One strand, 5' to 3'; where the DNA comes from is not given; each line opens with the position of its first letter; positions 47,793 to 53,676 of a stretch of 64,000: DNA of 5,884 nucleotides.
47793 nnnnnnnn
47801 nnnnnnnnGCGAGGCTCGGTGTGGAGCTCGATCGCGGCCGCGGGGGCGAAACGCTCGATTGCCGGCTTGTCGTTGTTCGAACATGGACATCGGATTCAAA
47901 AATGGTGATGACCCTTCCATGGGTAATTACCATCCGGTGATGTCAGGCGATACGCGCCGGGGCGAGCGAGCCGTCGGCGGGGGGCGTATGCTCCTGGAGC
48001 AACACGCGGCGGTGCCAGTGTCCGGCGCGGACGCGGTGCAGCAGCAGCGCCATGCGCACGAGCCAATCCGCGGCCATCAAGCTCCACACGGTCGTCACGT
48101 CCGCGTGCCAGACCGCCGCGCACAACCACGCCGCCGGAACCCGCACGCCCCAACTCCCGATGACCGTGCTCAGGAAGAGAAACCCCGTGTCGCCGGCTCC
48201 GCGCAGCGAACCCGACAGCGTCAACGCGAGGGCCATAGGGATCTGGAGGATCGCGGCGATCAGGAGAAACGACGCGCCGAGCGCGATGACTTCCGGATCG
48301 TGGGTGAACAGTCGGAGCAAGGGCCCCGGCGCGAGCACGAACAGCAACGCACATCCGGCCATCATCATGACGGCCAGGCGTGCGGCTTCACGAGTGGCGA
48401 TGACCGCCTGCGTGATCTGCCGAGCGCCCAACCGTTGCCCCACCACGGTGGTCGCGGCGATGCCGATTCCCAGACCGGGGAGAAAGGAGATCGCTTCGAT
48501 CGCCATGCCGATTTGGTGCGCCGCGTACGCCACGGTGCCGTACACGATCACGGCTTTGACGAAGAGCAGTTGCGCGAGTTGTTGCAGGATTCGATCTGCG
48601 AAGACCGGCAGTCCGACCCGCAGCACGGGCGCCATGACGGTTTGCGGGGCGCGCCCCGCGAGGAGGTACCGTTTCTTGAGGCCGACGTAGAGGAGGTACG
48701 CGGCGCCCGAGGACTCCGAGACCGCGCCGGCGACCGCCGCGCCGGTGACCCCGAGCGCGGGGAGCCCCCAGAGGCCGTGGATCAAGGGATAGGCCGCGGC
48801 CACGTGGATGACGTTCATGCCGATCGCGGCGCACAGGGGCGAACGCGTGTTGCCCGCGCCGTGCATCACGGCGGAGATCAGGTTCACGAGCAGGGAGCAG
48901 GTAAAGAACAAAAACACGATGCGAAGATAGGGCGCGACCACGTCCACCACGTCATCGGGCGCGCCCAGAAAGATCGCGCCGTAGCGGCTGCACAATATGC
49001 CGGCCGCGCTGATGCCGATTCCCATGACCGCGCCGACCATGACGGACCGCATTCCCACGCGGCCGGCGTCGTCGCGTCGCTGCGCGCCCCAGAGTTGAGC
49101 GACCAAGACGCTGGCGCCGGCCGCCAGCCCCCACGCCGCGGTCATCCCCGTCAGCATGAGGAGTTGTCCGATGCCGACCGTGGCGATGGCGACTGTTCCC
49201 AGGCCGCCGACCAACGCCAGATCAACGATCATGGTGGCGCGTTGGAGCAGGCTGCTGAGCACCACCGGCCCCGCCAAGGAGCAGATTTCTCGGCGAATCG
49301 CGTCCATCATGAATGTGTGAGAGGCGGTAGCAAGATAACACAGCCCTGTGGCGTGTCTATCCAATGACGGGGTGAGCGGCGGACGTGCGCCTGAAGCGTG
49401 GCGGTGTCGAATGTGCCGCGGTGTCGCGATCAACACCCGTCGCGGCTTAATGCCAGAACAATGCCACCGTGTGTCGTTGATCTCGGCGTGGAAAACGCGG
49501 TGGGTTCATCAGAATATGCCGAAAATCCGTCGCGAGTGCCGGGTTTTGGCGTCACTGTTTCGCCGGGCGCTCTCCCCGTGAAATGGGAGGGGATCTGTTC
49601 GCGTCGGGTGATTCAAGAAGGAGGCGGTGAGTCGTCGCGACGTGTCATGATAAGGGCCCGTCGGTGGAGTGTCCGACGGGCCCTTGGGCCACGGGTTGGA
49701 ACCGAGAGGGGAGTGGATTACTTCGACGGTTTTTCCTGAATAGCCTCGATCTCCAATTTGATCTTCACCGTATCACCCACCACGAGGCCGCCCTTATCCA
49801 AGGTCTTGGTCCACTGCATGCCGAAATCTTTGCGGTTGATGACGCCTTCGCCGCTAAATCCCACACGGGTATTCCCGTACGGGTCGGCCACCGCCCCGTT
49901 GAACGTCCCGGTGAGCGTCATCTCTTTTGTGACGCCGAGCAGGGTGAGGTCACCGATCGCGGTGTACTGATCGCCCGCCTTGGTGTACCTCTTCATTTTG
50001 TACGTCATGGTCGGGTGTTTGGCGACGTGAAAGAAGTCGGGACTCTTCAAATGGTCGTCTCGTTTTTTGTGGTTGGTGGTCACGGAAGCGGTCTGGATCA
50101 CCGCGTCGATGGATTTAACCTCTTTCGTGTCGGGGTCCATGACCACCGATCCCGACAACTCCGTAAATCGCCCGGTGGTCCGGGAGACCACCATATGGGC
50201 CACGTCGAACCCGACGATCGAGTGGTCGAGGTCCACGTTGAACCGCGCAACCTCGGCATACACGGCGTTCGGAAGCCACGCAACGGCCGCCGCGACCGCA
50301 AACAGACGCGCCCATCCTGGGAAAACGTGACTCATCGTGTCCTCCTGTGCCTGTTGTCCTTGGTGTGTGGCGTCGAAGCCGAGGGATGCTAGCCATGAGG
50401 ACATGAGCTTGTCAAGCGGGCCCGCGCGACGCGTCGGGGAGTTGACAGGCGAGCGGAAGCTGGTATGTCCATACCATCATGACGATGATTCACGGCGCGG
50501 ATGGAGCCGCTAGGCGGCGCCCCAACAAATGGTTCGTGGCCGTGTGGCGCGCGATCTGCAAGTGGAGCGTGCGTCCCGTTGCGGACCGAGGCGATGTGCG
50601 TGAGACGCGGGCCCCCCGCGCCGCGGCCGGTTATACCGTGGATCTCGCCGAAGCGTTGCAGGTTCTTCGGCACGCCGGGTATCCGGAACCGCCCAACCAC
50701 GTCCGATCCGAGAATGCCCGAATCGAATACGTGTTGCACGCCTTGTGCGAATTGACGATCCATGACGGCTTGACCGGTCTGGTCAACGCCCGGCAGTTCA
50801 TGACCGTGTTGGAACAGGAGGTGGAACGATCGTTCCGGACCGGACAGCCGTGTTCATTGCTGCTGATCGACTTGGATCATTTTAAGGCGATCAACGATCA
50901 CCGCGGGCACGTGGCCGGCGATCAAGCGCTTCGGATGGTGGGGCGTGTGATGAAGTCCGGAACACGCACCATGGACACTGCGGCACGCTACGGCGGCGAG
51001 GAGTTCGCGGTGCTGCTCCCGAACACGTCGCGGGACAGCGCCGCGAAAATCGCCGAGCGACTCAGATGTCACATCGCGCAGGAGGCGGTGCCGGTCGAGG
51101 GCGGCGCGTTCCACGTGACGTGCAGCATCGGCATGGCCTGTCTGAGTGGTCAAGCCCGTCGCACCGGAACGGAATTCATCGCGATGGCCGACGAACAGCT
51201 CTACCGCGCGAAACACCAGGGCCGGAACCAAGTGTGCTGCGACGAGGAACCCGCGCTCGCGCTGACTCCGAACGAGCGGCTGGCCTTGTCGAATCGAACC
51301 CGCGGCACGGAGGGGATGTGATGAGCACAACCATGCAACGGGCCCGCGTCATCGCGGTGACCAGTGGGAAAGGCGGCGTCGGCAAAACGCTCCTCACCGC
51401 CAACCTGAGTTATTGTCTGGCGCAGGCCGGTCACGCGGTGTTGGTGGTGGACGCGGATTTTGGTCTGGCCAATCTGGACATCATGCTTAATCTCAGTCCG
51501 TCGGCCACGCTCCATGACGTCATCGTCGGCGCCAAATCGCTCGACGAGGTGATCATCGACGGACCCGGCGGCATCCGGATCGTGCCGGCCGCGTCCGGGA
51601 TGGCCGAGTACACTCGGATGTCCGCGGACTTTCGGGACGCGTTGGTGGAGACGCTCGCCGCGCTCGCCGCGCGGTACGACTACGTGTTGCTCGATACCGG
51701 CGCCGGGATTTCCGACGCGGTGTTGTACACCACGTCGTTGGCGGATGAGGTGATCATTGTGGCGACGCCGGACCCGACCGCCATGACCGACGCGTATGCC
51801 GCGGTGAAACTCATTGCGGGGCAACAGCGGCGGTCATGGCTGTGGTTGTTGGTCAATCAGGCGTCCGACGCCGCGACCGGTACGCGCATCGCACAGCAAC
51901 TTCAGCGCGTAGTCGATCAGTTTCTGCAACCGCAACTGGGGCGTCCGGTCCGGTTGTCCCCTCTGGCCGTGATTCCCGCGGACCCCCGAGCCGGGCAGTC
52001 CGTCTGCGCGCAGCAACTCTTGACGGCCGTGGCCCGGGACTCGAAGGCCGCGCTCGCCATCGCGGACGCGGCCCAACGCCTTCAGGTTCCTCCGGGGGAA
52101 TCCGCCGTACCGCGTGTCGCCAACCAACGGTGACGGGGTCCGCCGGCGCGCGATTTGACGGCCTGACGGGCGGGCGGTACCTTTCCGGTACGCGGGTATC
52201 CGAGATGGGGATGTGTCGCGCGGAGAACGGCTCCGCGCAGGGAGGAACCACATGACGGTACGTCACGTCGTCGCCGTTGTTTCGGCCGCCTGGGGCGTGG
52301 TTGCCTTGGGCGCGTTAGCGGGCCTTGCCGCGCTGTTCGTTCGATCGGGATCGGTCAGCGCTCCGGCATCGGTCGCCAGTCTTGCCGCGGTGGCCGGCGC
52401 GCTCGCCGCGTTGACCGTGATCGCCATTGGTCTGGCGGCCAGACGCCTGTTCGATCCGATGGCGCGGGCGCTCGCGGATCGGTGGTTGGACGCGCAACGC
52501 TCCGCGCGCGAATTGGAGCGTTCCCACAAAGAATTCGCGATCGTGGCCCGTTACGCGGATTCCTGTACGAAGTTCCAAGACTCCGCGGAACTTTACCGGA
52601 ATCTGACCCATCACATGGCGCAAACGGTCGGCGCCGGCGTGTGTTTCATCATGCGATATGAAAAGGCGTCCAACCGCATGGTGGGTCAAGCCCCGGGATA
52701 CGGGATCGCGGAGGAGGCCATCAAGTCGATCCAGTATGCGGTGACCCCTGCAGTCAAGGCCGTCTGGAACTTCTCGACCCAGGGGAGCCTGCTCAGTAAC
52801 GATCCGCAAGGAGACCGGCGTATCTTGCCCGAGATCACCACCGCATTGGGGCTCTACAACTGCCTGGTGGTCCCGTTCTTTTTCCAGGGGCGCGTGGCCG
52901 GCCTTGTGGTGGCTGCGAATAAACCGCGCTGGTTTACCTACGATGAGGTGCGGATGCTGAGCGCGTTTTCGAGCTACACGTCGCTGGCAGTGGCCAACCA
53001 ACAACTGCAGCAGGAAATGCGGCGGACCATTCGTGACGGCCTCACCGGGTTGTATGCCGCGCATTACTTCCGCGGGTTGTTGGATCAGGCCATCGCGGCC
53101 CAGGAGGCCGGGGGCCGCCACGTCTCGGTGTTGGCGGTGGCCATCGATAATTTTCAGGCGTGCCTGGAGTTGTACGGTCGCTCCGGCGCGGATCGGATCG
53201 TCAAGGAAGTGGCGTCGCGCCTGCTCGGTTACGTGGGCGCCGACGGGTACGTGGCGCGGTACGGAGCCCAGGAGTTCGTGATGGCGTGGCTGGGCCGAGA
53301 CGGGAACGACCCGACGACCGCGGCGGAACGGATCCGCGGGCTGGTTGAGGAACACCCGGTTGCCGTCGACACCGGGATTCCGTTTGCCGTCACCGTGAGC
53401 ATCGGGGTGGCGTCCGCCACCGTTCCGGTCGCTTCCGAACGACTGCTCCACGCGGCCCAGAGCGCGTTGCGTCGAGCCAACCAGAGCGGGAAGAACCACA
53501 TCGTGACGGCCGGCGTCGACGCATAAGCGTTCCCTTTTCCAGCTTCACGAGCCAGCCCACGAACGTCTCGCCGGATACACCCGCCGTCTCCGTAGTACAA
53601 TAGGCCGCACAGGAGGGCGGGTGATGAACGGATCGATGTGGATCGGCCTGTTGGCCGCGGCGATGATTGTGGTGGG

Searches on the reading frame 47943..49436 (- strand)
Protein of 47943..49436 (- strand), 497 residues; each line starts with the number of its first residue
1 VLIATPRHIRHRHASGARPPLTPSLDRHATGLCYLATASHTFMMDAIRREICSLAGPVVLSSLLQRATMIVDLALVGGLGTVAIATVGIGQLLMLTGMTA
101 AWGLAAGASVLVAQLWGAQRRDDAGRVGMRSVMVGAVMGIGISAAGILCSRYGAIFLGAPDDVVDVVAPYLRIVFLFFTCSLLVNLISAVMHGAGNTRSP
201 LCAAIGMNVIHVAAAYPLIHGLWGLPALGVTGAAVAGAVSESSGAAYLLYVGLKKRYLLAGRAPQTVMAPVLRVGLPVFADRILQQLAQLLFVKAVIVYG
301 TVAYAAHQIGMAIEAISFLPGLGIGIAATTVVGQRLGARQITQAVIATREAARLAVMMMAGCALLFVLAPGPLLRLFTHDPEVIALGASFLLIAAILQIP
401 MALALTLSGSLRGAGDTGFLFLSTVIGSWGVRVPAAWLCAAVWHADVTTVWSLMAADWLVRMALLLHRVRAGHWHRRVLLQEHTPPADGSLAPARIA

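Call 67: search_protein_families(library=pfam, max_evalue=0.00001, proteins=[window:47943-49436:-])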
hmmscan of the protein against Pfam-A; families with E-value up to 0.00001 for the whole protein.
window:47943-49436:- (497 aa): 1 family
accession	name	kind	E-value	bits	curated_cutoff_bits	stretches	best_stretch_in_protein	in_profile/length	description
PF01554.23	MatE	-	1.3e-54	184.7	24.9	2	277-438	1-161/161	MatE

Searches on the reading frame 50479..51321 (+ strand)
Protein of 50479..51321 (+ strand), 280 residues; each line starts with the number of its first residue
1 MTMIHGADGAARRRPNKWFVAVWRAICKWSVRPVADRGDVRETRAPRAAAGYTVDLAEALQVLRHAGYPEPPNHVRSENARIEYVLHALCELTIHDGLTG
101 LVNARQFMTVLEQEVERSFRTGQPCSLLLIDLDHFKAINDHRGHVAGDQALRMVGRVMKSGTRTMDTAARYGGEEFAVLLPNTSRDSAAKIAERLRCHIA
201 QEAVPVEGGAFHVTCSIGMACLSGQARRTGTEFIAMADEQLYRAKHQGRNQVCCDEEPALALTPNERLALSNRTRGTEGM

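Call 67: search_protein_families(library=pfam, max_evalue=0.00001, proteins=[window:50479-51321:+])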
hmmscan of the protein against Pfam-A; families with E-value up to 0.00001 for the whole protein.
window:50479-51321:+ (280 aa): 1 family
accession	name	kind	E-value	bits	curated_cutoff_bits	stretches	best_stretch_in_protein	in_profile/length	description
PF00990.26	GGDEF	-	6.7e-46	156.4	23.8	1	94-251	2-161/161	Diguanylate cyclase, GGDEF domain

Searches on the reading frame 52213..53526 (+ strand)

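Call 67: search_protein_families(library=pfam, max_evalue=0.00001, proteins=[window:52213-53526:+])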
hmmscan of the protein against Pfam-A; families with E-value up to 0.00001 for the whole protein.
window:52213-53526:+ (437 aa): 4 families
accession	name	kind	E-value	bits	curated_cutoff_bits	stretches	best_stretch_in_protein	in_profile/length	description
PF00990.26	GGDEF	-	3.9e-24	85.7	23.8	1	273-429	2-161/161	Diguanylate cyclase, GGDEF domain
PF13185.12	GAF_2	-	8.4e-12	45.9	28.6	1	123-260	3-135/136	GAF domain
PF01590.32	GAF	-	7.7e-10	39.9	22.4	1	126-259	4-132/133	GAF domain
PF13492.12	GAF_3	-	7.2e-06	26.9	27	0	125-262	3-129/129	GAF domain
